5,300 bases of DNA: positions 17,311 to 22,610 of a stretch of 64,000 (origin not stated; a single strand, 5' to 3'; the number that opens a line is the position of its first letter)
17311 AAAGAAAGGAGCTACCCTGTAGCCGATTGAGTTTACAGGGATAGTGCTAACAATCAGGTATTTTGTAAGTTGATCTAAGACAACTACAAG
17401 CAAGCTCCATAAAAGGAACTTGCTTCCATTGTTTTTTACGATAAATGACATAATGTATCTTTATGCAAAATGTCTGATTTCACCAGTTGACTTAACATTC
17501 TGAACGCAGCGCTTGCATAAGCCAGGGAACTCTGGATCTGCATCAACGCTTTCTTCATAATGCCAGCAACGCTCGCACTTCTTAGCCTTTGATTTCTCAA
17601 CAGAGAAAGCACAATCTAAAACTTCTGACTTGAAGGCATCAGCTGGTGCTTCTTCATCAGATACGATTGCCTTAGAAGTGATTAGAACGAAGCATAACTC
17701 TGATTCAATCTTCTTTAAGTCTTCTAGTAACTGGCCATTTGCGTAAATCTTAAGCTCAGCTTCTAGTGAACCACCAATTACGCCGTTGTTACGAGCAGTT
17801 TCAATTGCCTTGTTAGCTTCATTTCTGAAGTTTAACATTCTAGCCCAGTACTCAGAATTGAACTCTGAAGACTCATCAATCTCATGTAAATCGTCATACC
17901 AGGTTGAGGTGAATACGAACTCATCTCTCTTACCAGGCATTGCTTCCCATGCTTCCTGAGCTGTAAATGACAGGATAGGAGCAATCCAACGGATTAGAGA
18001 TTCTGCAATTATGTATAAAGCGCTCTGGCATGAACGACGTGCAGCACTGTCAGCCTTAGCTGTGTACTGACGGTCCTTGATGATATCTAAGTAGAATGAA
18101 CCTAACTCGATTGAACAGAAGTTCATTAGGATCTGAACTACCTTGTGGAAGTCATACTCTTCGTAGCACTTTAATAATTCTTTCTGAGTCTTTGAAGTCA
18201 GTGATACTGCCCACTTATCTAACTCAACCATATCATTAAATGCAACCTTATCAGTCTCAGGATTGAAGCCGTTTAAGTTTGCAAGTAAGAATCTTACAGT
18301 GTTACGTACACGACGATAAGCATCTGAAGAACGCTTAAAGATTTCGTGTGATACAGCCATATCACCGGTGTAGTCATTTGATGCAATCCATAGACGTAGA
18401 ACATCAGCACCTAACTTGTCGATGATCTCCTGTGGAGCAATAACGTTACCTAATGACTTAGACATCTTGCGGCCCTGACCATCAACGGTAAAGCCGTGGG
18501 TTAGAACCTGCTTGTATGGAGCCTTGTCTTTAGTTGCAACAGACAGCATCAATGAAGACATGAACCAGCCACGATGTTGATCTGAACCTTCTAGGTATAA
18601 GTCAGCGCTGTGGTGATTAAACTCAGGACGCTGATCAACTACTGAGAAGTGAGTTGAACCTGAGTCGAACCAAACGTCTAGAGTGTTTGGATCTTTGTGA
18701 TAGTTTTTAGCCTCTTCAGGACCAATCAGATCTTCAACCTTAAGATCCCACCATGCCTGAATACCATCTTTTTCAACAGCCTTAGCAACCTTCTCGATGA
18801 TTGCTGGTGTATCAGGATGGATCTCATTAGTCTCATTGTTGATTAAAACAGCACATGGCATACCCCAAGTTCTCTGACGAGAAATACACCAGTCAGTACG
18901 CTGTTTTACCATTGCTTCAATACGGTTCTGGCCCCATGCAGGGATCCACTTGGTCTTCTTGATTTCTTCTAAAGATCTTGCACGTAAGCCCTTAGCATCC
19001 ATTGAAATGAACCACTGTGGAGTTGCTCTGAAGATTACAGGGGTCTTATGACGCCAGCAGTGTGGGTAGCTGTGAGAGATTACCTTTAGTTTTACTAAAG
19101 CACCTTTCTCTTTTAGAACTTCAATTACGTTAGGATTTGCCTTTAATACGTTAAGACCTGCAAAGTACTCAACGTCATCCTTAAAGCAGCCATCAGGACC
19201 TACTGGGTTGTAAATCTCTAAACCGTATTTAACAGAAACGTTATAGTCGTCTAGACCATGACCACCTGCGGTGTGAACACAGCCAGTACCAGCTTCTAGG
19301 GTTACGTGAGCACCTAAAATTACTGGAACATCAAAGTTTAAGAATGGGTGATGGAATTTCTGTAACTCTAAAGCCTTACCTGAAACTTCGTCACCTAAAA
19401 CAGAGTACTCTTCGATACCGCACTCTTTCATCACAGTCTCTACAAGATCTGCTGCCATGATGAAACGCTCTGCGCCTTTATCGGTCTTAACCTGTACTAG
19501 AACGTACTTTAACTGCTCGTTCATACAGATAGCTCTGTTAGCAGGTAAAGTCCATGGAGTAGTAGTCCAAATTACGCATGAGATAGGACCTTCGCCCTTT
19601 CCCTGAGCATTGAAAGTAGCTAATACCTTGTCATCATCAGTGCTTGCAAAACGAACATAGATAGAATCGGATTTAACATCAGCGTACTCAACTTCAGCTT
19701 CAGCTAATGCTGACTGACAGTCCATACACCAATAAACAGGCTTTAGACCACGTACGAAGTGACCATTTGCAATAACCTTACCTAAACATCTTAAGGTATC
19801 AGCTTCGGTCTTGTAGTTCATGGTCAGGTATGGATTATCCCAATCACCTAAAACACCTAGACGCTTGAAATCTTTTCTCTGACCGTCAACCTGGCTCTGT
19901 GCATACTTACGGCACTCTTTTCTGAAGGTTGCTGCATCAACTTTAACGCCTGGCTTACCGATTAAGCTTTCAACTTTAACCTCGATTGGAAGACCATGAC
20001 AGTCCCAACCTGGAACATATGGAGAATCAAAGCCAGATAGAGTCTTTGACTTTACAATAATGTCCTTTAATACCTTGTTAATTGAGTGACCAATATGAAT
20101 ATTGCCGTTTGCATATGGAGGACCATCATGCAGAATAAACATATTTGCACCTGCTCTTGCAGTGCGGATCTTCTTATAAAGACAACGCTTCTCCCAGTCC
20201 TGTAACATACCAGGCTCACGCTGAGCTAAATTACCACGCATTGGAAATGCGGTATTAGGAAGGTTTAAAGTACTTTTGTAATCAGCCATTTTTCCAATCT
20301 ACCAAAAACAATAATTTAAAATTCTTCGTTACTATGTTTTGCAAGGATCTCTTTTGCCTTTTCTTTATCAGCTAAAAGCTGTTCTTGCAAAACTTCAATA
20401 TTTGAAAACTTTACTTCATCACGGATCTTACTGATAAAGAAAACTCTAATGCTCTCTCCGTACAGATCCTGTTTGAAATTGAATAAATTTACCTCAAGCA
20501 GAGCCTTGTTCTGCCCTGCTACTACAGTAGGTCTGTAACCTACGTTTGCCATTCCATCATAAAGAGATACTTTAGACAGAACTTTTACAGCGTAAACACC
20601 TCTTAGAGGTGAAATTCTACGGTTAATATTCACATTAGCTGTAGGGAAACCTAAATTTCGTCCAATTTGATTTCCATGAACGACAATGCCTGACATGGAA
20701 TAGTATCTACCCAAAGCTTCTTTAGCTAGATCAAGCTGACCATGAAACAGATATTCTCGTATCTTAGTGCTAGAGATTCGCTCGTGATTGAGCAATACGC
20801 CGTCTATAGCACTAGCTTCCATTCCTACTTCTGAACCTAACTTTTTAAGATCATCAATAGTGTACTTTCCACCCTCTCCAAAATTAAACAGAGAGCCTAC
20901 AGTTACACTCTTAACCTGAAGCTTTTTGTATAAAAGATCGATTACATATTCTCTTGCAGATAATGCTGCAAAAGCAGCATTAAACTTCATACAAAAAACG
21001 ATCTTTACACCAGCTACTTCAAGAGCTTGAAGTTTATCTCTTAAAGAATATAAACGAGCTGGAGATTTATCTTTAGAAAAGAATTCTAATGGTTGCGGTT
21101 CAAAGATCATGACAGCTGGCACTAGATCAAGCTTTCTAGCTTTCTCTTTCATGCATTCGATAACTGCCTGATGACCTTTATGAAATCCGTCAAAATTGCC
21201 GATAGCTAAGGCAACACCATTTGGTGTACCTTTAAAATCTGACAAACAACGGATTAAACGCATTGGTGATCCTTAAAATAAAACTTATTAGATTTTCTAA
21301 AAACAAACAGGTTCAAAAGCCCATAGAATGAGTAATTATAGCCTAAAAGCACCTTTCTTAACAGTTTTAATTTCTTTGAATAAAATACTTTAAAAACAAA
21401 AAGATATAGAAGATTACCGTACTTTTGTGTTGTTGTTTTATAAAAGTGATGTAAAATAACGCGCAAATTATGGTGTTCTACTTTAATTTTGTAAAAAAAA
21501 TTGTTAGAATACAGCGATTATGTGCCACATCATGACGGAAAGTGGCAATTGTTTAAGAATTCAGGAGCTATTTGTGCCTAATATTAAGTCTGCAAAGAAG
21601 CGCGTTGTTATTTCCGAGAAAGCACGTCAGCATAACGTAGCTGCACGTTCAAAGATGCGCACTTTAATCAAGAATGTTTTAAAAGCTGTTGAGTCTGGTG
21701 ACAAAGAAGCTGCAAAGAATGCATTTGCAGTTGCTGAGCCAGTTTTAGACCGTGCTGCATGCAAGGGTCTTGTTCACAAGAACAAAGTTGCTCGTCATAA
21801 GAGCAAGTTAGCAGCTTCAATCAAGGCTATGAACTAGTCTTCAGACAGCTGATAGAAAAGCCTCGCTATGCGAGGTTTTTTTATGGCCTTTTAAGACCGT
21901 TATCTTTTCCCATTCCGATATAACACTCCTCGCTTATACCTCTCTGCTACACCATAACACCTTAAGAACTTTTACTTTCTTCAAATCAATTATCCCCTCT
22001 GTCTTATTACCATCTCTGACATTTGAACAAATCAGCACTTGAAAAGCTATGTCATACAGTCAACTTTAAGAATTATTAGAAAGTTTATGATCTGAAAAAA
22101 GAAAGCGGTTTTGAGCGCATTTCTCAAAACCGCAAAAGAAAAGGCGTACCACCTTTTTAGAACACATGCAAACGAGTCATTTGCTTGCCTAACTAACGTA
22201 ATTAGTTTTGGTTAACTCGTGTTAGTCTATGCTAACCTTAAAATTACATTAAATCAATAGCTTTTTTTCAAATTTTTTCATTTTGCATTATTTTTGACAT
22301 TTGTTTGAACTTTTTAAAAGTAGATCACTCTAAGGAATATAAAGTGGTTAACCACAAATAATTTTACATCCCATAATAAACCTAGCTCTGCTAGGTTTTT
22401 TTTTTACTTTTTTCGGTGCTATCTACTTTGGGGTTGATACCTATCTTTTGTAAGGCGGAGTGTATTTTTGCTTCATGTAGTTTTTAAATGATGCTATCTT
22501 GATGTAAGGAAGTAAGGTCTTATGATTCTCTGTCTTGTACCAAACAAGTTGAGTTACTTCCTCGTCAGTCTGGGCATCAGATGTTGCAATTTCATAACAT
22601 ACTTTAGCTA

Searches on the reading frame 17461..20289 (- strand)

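Call 7: search_protein_families(library=ncbifam, proteins=[window:17461-20289:-])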
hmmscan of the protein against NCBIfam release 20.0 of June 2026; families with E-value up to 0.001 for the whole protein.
window:17461-20289:- (942 aa): 17 families
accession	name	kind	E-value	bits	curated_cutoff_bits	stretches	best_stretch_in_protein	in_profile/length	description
NF040702.1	ileS_w_GNAT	exception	0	1280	1999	2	272-942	444-1100/1100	isoleucine--tRNA ligase, N-acetyltransferase domain-containing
TIGR00392.1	ileS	equivalog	5.3e-290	964.5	621.4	1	15-849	2-860/861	isoleucine--tRNA ligase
TIGR00422.1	valS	equivalog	1.5e-128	430.1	612.1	2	257-810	193-725/863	valine--tRNA ligase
NF009687.0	PRK13208.1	equivalog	6.2e-118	395.1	738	2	309-864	241-776/801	valine--tRNA ligase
NF004349.1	PRK05729.1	equivalog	1.3e-104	351.2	704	1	23-863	8-766/860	valine--tRNA ligase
NF000257.1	MupA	exception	3.9e-103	346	1900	1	30-787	14-764/1024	mupirocin-resistant isoleucine--tRNA ligase MupA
NF000258.1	MupB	exception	4.7e-86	289.5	1900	1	26-781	10-760/1033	mupirocin-resistant isoleucine--tRNA ligase MupB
NF011492.0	PRK14900.1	equivalog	5.3e-71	239.8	1783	2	296-790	238-713/1044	valine--tRNA ligase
NF000540.1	alt_ValS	exception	5.1e-62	210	900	3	373-802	334-758/827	valine--tRNA ligase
NF008957.0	PRK12300.1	subfamily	4e-43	147.5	677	3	593-838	612-832/946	leucine--tRNA ligase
TIGR00398.1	metG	equivalog_domain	6.5e-31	107.6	336.35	2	592-785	312-502/530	methionine--tRNA ligase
TIGR00395.1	leuS_arch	equivalog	4.3e-30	104.4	648.5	2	51-350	27-317/938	leucine--tRNA ligase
TIGR00396.1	leuS_bact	equivalog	1.4e-29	102.8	548.4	3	605-790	602-764/843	leucine--tRNA ligase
NF001100.0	PRK00133.1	equivalog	1.2e-23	83.6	587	2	58-195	14-136/676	methionine--tRNA ligase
NF008900.0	PRK12267.1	equivalog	4.7e-19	68.3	598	2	588-784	280-476/648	methionine--tRNA ligase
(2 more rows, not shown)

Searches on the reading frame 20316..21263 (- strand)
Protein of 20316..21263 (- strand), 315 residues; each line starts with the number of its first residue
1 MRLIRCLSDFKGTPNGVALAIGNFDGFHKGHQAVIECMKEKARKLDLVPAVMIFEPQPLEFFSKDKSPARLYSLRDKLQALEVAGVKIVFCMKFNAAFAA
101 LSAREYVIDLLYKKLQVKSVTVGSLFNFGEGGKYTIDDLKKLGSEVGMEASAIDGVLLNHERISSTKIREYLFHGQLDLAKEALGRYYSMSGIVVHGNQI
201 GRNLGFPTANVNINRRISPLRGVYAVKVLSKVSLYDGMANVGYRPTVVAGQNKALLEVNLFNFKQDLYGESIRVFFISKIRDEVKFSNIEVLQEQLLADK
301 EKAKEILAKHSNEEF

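Call 7: search_protein_families(library=ncbifam, proteins=[window:20316-21263:-])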
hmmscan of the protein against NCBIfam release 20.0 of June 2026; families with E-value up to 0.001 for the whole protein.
window:20316-21263:- (315 aa): 10 families
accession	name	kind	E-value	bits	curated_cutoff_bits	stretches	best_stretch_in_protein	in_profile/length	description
NF004163.0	PRK05627.1-6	equivalog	2e-101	339.2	315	1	1-310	1-310/313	bifunctional riboflavin kinase/FAD synthetase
NF004159.0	PRK05627.1-2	equivalog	5.8e-96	321.4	306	1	4-311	5-311/326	bifunctional riboflavin kinase/FAD synthetase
TIGR00083.1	ribF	equivalog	6e-86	288.5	184.35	1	18-307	1-289/290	riboflavin biosynthesis protein RibF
NF004160.0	PRK05627.1-3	equivalog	2.2e-84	282.9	295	1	5-310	5-322/325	bifunctional riboflavin kinase/FAD synthetase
NF004162.0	PRK05627.1-5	equivalog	3.4e-74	250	241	1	17-309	15-301/304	bifunctional riboflavin kinase/FAD synthetase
NF004161.0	PRK05627.1-4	equivalog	3.1e-72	243.3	461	1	18-312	21-316/324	bifunctional riboflavin kinase/FAD synthetase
NF004158.0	PRK05627.1-1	equivalog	3.1e-57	194.2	396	1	15-305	16-302/304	bifunctional riboflavin kinase/FAD synthetase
NF005518.0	PRK07143.1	equivalog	1.2e-24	87.2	232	1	19-312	19-279/281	hypothetical protein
NF045965.1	RibF_rel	equivalog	1.3e-24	87.2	200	1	19-298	16-273/279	FAD synthase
TIGR00125.1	cyt_tran_rel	domain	3.5e-06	27.1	27.7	1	17-54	1-35/65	adenylyltransferase/cytidyltransferase family protein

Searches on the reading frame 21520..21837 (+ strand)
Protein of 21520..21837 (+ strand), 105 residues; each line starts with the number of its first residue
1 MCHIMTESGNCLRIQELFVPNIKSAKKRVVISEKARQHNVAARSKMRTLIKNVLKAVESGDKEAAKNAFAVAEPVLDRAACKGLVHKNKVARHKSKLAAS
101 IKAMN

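Call 7: search_protein_families(library=ncbifam, proteins=[window:21520-21837:+])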
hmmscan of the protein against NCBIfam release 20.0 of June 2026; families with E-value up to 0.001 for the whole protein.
window:21520-21837:+ (105 aa): 1 family
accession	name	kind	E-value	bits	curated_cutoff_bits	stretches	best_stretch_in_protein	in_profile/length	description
TIGR00029.2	S20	equivalog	4.3e-28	97.8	33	1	20-102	2-84/84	30S ribosomal protein S20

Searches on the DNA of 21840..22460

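Call 21: search_rna_families(source=window, start=21840, end=22460, threshold=evalue, max_evalue=1, show_alignments=2)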
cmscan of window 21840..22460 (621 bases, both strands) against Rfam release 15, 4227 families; matches with E-value up to 1: 4.
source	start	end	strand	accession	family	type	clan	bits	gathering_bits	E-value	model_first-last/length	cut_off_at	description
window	22317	22404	+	RF01859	Phe_leader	Cis-reg; leader;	-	21.8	55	0.36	1-125/125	no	Phenylalanine leader peptide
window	22379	22444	+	RF02843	RefA5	Gene; antisense;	-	21.7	91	0.07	1-68/68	no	Enterococcus sRNA A5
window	21844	21879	+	RF00195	RsmY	Gene; sRNA;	CL00106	19.2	57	0.02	85-121/121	no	RsmY RNA family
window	22132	22157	-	RF00489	ctRNA_p42d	Gene; antisense;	-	17.7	50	0.59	1-46/46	no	ctRNA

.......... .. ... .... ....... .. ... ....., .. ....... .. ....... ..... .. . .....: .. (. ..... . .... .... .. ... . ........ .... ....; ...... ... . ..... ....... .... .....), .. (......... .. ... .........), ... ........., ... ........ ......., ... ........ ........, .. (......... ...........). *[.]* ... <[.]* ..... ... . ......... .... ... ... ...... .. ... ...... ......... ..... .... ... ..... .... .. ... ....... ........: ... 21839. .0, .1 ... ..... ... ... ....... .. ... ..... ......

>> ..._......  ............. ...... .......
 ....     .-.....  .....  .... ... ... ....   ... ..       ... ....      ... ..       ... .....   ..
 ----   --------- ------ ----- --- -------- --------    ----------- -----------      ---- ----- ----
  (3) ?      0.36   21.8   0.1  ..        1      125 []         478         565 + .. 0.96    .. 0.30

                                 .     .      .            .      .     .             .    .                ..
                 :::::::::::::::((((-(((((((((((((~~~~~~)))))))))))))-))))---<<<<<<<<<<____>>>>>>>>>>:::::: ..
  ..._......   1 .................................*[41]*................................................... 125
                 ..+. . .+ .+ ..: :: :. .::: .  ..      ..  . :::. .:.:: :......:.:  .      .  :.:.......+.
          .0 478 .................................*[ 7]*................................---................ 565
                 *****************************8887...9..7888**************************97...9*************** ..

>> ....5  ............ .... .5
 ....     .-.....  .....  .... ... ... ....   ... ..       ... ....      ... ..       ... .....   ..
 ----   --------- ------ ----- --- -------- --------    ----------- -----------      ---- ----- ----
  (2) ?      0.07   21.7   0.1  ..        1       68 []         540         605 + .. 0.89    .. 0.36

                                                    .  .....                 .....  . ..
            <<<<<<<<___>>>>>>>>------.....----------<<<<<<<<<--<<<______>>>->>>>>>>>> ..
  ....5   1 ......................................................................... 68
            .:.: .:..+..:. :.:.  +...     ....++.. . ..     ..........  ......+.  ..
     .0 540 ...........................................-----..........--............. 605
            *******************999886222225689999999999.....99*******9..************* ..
